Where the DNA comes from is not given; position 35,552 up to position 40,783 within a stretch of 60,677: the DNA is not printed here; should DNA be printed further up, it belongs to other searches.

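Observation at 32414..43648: Candidate extracellular-DNA capture and pyrimidine salvage operon (six co-directional, tightly spaced genes)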

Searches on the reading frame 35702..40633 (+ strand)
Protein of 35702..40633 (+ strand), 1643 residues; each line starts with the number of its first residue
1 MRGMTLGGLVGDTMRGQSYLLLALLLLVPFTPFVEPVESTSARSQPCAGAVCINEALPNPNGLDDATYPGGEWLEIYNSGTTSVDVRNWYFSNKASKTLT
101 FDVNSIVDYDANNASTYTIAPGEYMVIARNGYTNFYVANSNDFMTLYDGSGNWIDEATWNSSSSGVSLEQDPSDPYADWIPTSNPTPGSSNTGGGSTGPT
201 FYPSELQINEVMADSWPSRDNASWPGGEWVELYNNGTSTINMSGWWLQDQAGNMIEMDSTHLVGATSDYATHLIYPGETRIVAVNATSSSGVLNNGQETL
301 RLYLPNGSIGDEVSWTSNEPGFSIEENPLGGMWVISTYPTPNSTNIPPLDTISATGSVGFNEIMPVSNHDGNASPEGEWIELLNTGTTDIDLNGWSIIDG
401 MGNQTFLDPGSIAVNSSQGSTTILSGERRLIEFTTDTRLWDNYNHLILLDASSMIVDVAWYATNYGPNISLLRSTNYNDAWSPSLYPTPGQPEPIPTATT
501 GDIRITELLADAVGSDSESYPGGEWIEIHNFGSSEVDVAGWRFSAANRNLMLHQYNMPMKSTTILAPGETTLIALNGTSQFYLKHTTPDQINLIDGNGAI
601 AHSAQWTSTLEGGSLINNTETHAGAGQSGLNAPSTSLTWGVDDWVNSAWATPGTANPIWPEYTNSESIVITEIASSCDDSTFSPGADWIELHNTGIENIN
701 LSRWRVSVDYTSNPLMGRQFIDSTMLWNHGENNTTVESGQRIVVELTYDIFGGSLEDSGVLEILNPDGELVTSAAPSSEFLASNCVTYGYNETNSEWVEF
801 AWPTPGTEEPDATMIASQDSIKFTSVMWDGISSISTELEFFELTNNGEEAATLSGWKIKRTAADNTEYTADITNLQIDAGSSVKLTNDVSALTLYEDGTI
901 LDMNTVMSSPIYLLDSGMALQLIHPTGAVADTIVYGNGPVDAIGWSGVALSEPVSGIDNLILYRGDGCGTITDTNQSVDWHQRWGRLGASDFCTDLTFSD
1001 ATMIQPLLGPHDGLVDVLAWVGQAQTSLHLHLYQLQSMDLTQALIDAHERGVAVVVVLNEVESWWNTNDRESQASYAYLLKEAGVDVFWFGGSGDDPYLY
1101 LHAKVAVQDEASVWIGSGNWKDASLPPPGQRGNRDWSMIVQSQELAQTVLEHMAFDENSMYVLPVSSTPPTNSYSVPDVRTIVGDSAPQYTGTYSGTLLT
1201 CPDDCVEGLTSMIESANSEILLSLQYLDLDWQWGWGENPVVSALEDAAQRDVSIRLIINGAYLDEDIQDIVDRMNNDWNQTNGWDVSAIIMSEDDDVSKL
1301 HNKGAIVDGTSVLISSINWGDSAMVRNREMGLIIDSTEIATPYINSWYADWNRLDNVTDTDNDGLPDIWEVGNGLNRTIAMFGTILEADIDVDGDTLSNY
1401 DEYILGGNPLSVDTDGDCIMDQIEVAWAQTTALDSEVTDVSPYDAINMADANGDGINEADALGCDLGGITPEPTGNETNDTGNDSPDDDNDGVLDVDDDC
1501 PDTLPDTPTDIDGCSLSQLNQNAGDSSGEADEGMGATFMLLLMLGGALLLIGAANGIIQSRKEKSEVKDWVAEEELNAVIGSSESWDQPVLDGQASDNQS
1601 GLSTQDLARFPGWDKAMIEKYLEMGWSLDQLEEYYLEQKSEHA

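Call 3: search_protein_families(library=pfam, proteins=[window:35702-40633:+], max_evalue=0.01)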
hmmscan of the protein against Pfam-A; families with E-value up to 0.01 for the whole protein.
window:35702-40633:+ (1643 aa): 3 families
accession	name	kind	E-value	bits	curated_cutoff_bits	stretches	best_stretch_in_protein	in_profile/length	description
PF00932.25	LTD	-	1.7e-75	250.8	34.3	6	203-316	5-108/109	Lamin Tail Domain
PF13091.12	PLDc_2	-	3.3e-38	130.9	27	2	1210-1351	2-132/132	PLD-like domain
PF11495.14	Regulator_TrmB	-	0.0057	16.4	22.2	0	1205-1369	11-147/233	Archaeal transcriptional regulator TrmB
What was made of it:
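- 35702..40633 (+): g3: 1643-aa type-I surface protein, with a probable true start at 35741. In order it has a signal peptide, six lamin-tail domains, a two-HKD PLD module (aa about 985-1357), TSP3-like Ca-binding repeats, a TM helix (aa about 1536-1562) and a conserved 80-aa cytoplasmic tail. Pfam LTD x6 and PLDc_2 x2 (call 3).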

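Call 4: search_protein_families(library=ncbifam, proteins=[window:35702-40633:+], max_evalue=0.01)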
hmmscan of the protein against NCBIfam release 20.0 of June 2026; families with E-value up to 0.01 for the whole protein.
window:35702-40633:+ (1643 aa): 7 families
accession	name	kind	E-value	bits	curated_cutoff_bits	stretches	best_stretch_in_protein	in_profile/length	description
NF038319.1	DISARM_DrmC_I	equivalog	5.7e-23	81.7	133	2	1209-1340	99-224/236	DISARM system phospholipase D-like protein DrmC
NF010492.0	PRK13912.1-3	equivalog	3e-15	56.2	297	2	1017-1124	39-144/178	nuclease NucT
NF010491.0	PRK13912.1-2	equivalog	4.2e-10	39.7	225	1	1012-1122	36-144/180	nuclease NucT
NF010493.0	PRK13912.1-4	equivalog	1.9e-09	37.7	351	1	1015-1123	30-136/171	nuclease NucT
NF010490.0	PRK13912.1-1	equivalog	3.4e-07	30.5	211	0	1021-1124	39-128/159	nuclease NucT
NF008427.0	PRK11263.1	equivalog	2.1e-06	27.1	281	0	1035-1149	231-332/409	cardiolipin synthase ClsB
NF053612.1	anchor_PA1041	equivalog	0.0042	17.1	250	1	1487-1523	77-113/236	PA1041 family peptidoglycan-binding anchor lipoprotein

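Call 10: find_homologous_proteins(query=window:35702-40633:+, max_evalue=1e-10)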
Query window:35702-40633:+ (1643 aa): 224 proteins with E <= 1e-10 among 8000 candidates; the best 120 are listed.
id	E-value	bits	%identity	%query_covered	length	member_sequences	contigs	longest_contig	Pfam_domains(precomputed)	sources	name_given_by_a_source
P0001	0.0e+0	3381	89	100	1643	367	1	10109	PF00932.26,PF13091.13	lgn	-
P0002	0.0e+0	2659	70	99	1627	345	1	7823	PF00932.26,PF13091.13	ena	-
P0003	0.0e+0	2656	70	99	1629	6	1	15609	PF00932.26,PF13091.13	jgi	-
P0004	0.0e+0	2652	70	99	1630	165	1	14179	PF00932.26,PF13091.13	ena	-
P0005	0.0e+0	2647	70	98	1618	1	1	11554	PF00932.26,PF13091.13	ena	-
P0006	0.0e+0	2647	70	98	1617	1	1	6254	PF00932.26,PF13091.13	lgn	-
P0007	0.0e+0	2645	70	98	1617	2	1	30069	PF00932.26,PF13091.13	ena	-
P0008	0.0e+0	2645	70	98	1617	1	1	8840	PF00932.26,PF13091.13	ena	-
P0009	0.0e+0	2643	70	98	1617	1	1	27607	PF00932.26,PF13091.13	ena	-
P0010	0.0e+0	2641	70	98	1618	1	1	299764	PF00932.26,PF13091.13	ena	-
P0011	0.0e+0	2639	70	98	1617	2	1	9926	PF00932.26,PF13091.13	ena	-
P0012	0.0e+0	2639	70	98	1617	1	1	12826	PF00932.26,PF13091.13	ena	-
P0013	0.0e+0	2638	69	99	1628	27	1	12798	PF00932.26,PF13091.13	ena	-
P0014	0.0e+0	2637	69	99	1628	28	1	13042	PF00932.26,PF13091.13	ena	-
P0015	0.0e+0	2637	70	98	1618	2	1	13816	PF00932.26,PF13091.13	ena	-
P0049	0.0e+0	1774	50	99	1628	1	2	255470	PF00932.26,PF13091.13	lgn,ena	-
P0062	0.0e+0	1737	50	98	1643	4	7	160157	PF00932.26,PF13091.13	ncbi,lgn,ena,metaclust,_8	metaclust:\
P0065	0.0e+0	1726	50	98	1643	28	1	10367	PF00932.26,PF13091.13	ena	-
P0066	0.0e+0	1721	50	98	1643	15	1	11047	PF00932.26,PF13091.13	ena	-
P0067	0.0e+0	1718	50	98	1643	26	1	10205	PF00932.26,PF13091.13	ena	-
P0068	0.0e+0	1714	50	98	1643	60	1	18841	PF00932.26,PF13091.13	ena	-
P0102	0.0e+0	1643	47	99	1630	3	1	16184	PF00932.26,PF13091.13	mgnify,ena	mgnify:CR=1 FL=1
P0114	0.0e+0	1527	46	99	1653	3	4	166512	PF00932.26,PF13091.13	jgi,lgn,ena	-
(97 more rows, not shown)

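Call 12: find_encoding_contigs(protein=P0049, flank=10000, max_places=2)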
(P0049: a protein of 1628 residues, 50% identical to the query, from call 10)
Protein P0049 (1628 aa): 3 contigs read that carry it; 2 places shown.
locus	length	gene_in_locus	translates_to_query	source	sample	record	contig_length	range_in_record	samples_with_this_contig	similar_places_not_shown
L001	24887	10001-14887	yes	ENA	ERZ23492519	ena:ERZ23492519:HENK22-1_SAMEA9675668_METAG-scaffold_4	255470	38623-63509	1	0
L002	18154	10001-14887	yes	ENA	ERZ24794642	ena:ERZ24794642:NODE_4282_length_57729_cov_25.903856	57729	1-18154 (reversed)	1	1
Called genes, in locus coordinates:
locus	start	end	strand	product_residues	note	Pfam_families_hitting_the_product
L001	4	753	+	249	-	PF01864:CarS-like, PF01148:CTP_transf_1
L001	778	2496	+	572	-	-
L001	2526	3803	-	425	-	-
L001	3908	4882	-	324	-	-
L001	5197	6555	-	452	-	PF01966:HD, PF19276:HD_assoc_2 (weak)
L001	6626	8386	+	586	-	-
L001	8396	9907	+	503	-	PF01970:TctA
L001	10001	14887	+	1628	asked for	PF00932:LTD, PF13091:PLDc_2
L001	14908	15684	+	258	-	PF12811:BaxI_1, PF01027:Bax1-I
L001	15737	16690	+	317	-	PF14226:DIOX_N, PF03171:2OG-FeII_Oxy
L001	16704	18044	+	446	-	PF00591:Glycos_transf_3, PF07831:PYNP_C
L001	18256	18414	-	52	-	-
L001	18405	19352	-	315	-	PF02540:NAD_synthase (faint), PF00958:GMP_synt_C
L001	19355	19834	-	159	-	PF00731:AIRC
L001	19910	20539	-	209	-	-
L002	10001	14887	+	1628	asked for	PF00932:LTD, PF13091:PLDc_2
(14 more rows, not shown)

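Call 13: find_encoding_contigs(protein=P0114, flank=10000, max_places=2)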
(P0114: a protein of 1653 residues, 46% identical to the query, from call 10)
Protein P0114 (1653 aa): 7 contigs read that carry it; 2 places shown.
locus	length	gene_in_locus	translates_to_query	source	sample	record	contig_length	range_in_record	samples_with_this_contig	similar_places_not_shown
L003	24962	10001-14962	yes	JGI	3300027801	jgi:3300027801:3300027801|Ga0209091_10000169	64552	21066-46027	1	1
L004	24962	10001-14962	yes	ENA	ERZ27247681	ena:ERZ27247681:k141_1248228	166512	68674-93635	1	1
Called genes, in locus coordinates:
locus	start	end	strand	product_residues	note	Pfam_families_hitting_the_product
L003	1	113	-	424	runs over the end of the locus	PF02844:GARS_N, PF01071:GARS_A, PF02655:ATP-grasp_3, PF08442:ATP-grasp_2 (weak), PF02222:ATP-grasp (weak), PF02843:GARS_C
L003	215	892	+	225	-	PF01864:CarS-like, PF01148:CTP_transf_1 (weak)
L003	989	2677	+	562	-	-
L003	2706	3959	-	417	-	-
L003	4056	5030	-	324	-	-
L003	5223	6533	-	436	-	PF01966:HD, PF19276:HD_assoc_2 (weak)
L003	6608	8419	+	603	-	PF18884:TSP3_bac (weak)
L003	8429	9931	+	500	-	PF01970:TctA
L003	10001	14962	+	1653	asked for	PF00932:LTD, PF13091:PLDc_2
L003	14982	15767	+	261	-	PF12811:BaxI_1, PF01027:Bax1-I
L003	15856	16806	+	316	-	PF14226:DIOX_N, PF03171:2OG-FeII_Oxy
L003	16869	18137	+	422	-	PF00591:Glycos_transf_3, PF07831:PYNP_C (weak)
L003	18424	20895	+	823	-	PF01391:Collagen, PF23657:DUF7151 (weak), PF01391:Collagen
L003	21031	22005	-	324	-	PF02540:NAD_synthase (faint), PF06508:QueC (faint), PF00958:GMP_synt_C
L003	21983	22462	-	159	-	PF00731:AIRC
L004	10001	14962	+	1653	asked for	PF00932:LTD, PF13091:PLDc_2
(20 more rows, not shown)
